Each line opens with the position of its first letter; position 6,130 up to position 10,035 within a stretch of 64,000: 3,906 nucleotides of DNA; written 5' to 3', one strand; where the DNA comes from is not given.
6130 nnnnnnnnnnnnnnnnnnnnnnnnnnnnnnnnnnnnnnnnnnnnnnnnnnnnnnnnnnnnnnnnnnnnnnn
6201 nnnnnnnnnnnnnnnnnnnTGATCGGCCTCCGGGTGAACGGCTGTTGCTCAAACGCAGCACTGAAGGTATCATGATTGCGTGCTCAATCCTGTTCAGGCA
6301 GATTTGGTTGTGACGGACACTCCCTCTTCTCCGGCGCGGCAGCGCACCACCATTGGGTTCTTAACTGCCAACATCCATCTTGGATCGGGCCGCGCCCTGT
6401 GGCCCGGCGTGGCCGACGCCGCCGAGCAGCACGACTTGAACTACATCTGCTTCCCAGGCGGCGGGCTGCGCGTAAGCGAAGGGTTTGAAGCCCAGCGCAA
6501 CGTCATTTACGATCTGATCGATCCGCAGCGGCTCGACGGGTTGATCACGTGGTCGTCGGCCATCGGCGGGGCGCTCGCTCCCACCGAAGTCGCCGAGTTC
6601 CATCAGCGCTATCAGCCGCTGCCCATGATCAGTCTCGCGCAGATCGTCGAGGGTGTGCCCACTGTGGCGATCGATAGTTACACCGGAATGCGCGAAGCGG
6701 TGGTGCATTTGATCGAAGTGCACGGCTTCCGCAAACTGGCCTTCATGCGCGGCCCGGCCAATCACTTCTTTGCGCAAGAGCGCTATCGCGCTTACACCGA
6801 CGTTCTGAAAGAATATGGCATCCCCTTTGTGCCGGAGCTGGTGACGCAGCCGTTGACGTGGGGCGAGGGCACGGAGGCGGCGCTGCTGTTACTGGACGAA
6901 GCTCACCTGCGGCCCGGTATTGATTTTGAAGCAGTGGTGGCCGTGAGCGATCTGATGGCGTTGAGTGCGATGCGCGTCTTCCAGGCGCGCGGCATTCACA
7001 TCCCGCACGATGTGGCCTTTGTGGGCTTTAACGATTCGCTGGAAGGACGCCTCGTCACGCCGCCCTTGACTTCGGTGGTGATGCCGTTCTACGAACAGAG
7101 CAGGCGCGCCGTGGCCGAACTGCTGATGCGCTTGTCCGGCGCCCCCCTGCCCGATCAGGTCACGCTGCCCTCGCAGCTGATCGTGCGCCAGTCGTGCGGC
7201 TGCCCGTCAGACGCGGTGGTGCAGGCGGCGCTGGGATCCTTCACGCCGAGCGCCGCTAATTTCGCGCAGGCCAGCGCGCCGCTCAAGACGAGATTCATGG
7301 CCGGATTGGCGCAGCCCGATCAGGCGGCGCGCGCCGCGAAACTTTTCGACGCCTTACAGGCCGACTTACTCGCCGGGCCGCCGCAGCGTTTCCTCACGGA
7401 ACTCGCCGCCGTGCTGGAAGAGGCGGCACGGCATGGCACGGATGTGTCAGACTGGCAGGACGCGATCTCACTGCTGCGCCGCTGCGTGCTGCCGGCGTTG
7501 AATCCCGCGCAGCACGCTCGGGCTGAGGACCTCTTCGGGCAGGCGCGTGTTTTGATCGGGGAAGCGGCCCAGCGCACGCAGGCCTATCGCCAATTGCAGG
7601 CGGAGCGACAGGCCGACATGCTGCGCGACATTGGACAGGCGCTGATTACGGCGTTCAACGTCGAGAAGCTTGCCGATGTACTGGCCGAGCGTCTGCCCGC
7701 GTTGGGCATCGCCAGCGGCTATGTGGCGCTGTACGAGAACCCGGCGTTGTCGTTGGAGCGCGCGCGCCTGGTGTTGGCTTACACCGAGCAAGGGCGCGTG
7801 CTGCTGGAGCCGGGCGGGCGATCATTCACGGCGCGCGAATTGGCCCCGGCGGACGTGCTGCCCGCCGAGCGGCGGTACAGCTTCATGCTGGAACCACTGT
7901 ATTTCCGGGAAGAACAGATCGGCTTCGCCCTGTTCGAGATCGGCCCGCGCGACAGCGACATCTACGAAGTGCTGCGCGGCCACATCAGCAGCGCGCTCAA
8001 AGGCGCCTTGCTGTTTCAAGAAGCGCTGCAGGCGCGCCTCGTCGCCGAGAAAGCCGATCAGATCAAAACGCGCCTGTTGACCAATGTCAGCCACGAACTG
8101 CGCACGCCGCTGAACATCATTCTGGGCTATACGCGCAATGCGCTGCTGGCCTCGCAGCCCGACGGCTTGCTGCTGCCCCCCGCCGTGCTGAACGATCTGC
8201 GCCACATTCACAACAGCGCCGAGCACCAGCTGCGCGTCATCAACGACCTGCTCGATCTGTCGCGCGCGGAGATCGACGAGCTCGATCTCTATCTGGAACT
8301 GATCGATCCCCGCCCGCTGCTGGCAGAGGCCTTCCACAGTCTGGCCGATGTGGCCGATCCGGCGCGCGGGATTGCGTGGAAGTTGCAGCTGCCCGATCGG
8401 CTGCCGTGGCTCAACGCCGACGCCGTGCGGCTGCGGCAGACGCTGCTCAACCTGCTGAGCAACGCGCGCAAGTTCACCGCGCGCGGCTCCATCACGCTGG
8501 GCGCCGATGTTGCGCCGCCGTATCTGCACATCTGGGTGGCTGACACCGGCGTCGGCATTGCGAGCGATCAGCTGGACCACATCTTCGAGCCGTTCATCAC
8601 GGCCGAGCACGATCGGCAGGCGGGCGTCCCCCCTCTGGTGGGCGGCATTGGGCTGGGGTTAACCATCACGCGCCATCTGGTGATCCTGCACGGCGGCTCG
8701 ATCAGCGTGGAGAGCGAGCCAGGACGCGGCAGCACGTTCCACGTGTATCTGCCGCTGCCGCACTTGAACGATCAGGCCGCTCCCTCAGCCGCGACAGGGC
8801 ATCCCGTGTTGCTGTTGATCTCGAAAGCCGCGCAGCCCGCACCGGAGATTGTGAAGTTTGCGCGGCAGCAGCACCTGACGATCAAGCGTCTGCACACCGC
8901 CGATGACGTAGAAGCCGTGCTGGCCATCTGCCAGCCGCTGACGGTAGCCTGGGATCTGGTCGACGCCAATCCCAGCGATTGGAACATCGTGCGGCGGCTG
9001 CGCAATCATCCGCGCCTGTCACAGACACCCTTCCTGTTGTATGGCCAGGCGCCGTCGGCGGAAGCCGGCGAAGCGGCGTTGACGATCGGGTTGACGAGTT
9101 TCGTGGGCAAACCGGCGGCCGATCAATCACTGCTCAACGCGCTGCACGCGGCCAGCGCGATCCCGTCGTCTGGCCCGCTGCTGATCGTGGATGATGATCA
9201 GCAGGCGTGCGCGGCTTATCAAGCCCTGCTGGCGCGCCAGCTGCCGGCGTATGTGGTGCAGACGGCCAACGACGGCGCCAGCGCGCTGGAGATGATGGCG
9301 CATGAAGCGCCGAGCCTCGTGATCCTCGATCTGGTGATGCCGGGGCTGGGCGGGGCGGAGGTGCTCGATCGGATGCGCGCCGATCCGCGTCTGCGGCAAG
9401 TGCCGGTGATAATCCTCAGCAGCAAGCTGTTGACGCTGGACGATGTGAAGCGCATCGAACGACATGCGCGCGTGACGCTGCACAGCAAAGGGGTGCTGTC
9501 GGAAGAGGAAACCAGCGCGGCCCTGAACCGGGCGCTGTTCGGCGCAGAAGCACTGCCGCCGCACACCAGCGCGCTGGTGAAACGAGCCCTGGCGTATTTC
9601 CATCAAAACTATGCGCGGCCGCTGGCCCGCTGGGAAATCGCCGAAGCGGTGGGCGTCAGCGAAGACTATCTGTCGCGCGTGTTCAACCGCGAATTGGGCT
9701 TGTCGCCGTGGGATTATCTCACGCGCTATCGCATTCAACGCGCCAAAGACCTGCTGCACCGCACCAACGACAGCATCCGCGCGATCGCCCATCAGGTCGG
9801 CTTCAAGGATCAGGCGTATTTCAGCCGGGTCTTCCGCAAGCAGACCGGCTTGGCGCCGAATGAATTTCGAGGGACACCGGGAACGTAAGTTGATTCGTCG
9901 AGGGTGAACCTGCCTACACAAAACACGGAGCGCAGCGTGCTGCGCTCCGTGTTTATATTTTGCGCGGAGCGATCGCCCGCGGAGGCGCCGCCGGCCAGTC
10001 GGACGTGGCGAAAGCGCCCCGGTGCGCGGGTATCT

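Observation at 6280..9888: Fully cytoplasmic HTCS-like regulator: LacI sugar sensor fused to kinase, two receivers and an AraC output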

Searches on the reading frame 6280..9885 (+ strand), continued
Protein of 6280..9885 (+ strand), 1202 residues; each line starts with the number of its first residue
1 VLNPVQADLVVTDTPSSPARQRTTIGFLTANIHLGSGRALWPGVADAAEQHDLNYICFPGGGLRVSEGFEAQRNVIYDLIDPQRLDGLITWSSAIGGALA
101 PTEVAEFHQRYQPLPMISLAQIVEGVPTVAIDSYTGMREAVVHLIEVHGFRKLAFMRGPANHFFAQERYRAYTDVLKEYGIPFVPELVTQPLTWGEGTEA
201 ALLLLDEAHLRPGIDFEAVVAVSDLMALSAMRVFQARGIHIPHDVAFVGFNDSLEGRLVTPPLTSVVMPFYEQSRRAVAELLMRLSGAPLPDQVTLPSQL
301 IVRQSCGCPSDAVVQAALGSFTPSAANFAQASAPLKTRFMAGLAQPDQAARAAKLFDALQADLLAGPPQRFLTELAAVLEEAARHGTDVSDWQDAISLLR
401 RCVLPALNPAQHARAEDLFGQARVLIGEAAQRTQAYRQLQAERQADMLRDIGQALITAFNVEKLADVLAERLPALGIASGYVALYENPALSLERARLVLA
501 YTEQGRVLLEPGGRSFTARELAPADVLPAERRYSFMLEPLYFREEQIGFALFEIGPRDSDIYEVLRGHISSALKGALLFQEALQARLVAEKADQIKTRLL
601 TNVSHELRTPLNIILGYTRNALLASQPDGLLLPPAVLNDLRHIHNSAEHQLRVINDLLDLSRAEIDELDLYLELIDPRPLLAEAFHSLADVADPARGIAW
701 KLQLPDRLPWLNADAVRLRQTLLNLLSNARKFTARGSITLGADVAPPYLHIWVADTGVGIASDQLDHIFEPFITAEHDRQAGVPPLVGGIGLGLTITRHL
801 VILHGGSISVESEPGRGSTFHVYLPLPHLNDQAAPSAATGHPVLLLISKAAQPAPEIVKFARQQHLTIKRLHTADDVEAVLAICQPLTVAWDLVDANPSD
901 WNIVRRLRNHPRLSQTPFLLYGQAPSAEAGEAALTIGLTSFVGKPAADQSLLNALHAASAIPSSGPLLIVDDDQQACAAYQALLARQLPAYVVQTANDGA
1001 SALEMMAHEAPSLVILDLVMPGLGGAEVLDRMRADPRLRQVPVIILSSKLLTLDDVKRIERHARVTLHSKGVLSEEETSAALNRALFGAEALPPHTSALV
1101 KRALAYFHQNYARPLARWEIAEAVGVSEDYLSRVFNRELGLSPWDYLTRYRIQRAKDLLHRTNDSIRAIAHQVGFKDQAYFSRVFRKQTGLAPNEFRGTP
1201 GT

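Call 48: fold_search(model_id=the predicted structure, library=pdb)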
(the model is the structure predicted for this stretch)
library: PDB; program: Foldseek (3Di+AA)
matches with E <= 10: 1662; with E <= 0.001: 898
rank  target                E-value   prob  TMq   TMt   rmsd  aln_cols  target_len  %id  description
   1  6qrj                  2.2e-17  1.00  0.14  0.33  29.4       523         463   24  Crystal structure of ShkA full-length in complex with AMPPNP (released 2020-01-08)
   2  9nt4_G                3.5e-16  1.00  0.20  0.83   4.1       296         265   31  Crystal structure of ecLacI transcription factor ancestor 1 bound to d-fucose (released 2025-06-18)
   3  9nt4_C                6.1e-16  1.00  0.20  0.81   4.6       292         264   31  Crystal structure of ecLacI transcription factor ancestor 1 bound to d-fucose (released 2025-06-18)
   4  9nt5                  7.0e-16  1.00  0.21  0.85   4.1       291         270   32  Crystal structure of ecLacI transcription factor ancestor 1 bound to glycerol (released 2025-06-18)
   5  9a5d_A                2.1e-15  1.00  0.15  0.27  16.1       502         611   20  Integrative model of WALK-YYCH by crosslinking MS and deep learning (released 2024-09-18)
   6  9nt3_B                2.3e-15  1.00  0.20  0.87   3.8       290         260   31  Crystal structure of apo ecLacI transcription factor ancestor 1 (released 2025-06-18)
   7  9nt4_D                2.5e-15  1.00  0.20  0.86   3.8       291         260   32  Crystal structure of ecLacI transcription factor ancestor 1 bound to d-fucose (released 2025-06-18)
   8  9nt3_C                3.1e-15  1.00  0.20  0.83   4.0       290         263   30  Crystal structure of apo ecLacI transcription factor ancestor 1 (released 2025-06-18)
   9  9nt4_A                3.4e-15  1.00  0.20  0.80   5.1       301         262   30  Crystal structure of ecLacI transcription factor ancestor 1 bound to d-fucose (released 2025-06-18)
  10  3kke_C                7.9e-15  1.00  0.22  0.81   3.4       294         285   23  Crystal structure of a LacI family transcriptional regulator from Mycobacterium smegmatis (released 2009-12-08)
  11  5ysz_A                7.9e-15  1.00  0.21  0.70   3.8       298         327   28  transcriptional regulator CelR-cellobiose complex (released 2018-08-22)
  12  9nt4_B                1.3e-14  1.00  0.20  0.83   4.9       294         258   31  Crystal structure of ecLacI transcription factor ancestor 1 bound to d-fucose (released 2025-06-18)
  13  1sxg_A                1.4e-14  1.00  0.21  0.83   3.7       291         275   25  Structural studies on the apo transcription factor form B. megaterium (released 2004-10-19)
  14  3brq_B                1.6e-14  1.00  0.21  0.82   3.7       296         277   24  Crystal structure of the Escherichia coli transcriptional repressor ascG (released 2008-01-22)
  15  3bbl                  1.7e-14  1.00  0.21  0.81   3.6       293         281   24  Crystal structure of a regulatory protein of LacI family from Chloroflexus aggregans (released 2007-11-27)
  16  9nt3_A                2.2e-14  1.00  0.20  0.83   3.9       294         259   31  Crystal structure of apo ecLacI transcription factor ancestor 1 (released 2025-06-18)
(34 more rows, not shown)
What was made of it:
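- Closest known: Caulobacter ShkA hybrid histidine kinase. Same: It is the best multidomain structural match (E 2e-17, 523 aligned columns; call 48).
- The best multidomain PDB match is ShkA (call 48).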

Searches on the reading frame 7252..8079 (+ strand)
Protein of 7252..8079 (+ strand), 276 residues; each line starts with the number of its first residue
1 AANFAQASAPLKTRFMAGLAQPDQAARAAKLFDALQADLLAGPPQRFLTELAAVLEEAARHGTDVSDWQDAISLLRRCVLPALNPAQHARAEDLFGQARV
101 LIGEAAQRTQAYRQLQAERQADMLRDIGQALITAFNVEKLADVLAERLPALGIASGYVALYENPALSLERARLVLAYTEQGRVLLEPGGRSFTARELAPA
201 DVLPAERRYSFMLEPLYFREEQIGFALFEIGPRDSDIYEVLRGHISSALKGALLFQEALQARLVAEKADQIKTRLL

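Call 57: predict_structure(alignment_id=A4)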
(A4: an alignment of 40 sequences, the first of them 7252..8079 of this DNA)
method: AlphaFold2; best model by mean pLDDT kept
length: 276 residues; sequences in the alignment: 40
mean_pLDDT: 93.9   pTM: 0.77
mean pLDDT of the five models: 93.9, 93.0, 93.0, 92.2, 91.2
residues with pLDDT >= 90: 244; 70-90: 28; 50-70: 4; < 50: 0
segments of 3 or more residues with pLDDT < 50: none
pLDDT, mean of each block of 10 residues (from residue 1): 86 96 93 96 87 96 93 97 95 97 96 93 95 93 96 96 96 97 95 96 90 94 96 85 95 93 95 88
secondary structure, 60 per line:
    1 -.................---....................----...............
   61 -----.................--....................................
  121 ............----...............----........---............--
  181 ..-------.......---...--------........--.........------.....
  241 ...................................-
elements in order: H2-18 H22-41 H46-60 H66-82 H85-132 H137-151 E156-163 E167-178 E190-193 E211-218 E221-229 H236-275
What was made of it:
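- Checked: There is no Pfam hit, but an AF2 model of aa 325-600 (pLDDT 93.9, call 57) gives a five-helix bundle followed by an alpha/beta domain.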

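Call 59: fold_search(model_id=the predicted structure, library=pdb)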
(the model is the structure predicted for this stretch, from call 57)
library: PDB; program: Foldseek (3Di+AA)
matches with E <= 10: 590; with E <= 0.001: 1
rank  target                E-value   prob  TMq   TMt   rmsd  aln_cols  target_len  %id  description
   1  3ci6_B                6.2e-04  1.00  0.34  0.53   5.7       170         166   15  Crystal structure of the GAF domain from Acinetobacter phosphoenolpyruvate-protein phosphotransferase (released 2008-05-13)
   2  6oap_B                2.1e-03  1.00  0.40  0.37   7.1       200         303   13  Crystal structure of a dual sensor histidine kinase in the green-light absorbing Pg state (released 2019-09-18)
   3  3ci6_A                3.7e-03  1.00  0.36  0.57   6.0       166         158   17  Crystal structure of the GAF domain from Acinetobacter phosphoenolpyruvate-protein phosphotransferase (released 2008-05-13)
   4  6ob8_A                4.8e-03  1.00  0.35  0.32   7.7       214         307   14  Crystal structure of a dual sensor histidine kinase in green light illuminated state (released 2019-09-18)
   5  5w10_D                8.0e-03  1.00  0.35  0.54   5.8       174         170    8  Lcd1 GAF domain in complex with cAMP ligand (released 2017-06-28)
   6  5w10_B                8.8e-03  1.00  0.35  0.54   5.5       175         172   10  Lcd1 GAF domain in complex with cAMP ligand (released 2017-06-28)
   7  5w10_A                1.1e-02  1.00  0.35  0.53   5.9       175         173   10  Lcd1 GAF domain in complex with cAMP ligand (released 2017-06-28)
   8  4g3k_A                1.1e-02  1.00  0.36  0.59   5.8       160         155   18  Crystal structure of a. aeolicus nlh1 gaf domain in an inactive state (released 2013-05-29)
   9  5w10_C                1.1e-02  1.00  0.34  0.52   5.7       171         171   10  Lcd1 GAF domain in complex with cAMP ligand (released 2017-06-28)
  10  8w26                  1.3e-02  1.00  0.39  0.29   9.3       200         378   14  X-ray crystal structure of the GAF-PHY domains of SyB-Cph1 (released 2024-05-22)
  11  3trc                  1.3e-02  1.00  0.36  0.56   5.8       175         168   17  Structure of the GAF domain from a phosphoenolpyruvate-protein phosphotransferase (ptsP) from Coxiella burnetii (released 2011-09-28)
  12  6sax_A                1.4e-02  1.00  0.36  0.33   9.8       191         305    8  Chromophore binding domain of bacteriophytochrome linked diguanylyl cyclase from Idiomarina species A28L (Pr-state mon (released 2019-12-11)
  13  3k2n_A                1.8e-02  1.00  0.35  0.51   6.1       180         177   17  The crystal structure of sigma-54-dependent transcriptional regulator domain from Chlorobium Tepidum TLS (released 2010-01-19)
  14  3lfv_A                1.9e-02  1.00  0.46  0.33   6.4       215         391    9  crystal structure of unliganded PDE5A GAF domain (released 2010-09-22)
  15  4g3v_A                2.2e-02  1.00  0.31  0.47   7.8       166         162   14  Crystal structure of A. Aeolicus nlh2 gaf domain in an inactive state (released 2013-05-29)
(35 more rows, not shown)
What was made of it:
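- On GAF domain: All top Foldseek hits are GAF domains, but E is 6e-4 at best and TM 0.5-0.6 (call 59)
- Checked: All top Foldseek PDB matches for that domain are GAF domains (3ci6 E 6e-4, TM 0.53-0.59; call 59).
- The GAF-like domain is minimal and diverged (TM about 0.55; call 59).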

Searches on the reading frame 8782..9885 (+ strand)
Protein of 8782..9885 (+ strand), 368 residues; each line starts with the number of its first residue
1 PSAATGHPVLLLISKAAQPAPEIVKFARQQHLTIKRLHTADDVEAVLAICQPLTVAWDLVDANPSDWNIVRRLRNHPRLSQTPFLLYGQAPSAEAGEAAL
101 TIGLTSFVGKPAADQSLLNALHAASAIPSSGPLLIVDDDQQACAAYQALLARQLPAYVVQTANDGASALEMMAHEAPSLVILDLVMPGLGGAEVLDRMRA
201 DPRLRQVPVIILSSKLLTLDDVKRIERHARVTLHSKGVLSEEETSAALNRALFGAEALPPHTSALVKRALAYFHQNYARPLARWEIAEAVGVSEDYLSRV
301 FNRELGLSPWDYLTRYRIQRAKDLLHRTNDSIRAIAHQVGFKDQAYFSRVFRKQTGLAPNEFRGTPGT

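Call 66: search_solved_structures(query=window:8782-9885:+, max_evalue=0.001)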
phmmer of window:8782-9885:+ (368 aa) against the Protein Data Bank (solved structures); distinct sequences matched with E-value up to 0.001: 154 (the best 60 are shown).
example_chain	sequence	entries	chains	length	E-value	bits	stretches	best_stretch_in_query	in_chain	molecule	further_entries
12aw_A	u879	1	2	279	3.5e-20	75.7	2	257-363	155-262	HYBRID TWO-COMPONENT SYSTEM PROTEIN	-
6swi_A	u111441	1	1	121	2e-16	63.4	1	263-365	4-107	Two-component response regulator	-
3oou_A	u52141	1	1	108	1.1e-15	60.9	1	263-363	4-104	Lin2118 protein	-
2k9s_A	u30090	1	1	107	1.3e-13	54.1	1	285-364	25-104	Arabinose operon regulatory protein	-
9g85_A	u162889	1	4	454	2.1e-12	50.2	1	131-214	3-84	Response regulator PleD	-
2wb4_A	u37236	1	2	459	2.1e-12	50.1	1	131-214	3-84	DIGUANYLATE CYCLASE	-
9g86_A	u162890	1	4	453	2.3e-12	50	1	132-214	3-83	Response regulator PleD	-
1w25_A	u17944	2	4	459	2.4e-12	50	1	132-214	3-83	STALKED-CELL DIFFERENTIATION CONTROLLING PROTEIN | RESPONSE REGULATOR PLED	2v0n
3oio_A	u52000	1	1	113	2.5e-11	46.6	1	268-364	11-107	Transcriptional regulator (AraC-type DNA-binding domain-containing proteins)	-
3c3m_A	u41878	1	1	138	7.1e-10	41.8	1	133-223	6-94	Response regulator receiver protein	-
3lsg_A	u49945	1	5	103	5.4e-09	38.9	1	286-363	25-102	Two-component response regulator yesN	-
1mvo_A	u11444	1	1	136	9.5e-09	38.1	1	132-230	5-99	PhoP response regulator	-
5wq0_B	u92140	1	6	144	1e-08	38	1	134-214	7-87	Stage 0 sporulation protein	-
5wq0_D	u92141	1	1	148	1.1e-08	38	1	133-214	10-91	Stage 0 sporulation protein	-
9xzo_A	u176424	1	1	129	1.7e-08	37.3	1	132-214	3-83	De novo protein M1X0B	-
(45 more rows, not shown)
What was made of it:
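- Closest known: YesM/YesN-type two-component systems of Firmicutes. Same: The solved YesN AraC domain (3lsg) is a detectable relative (call 66).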
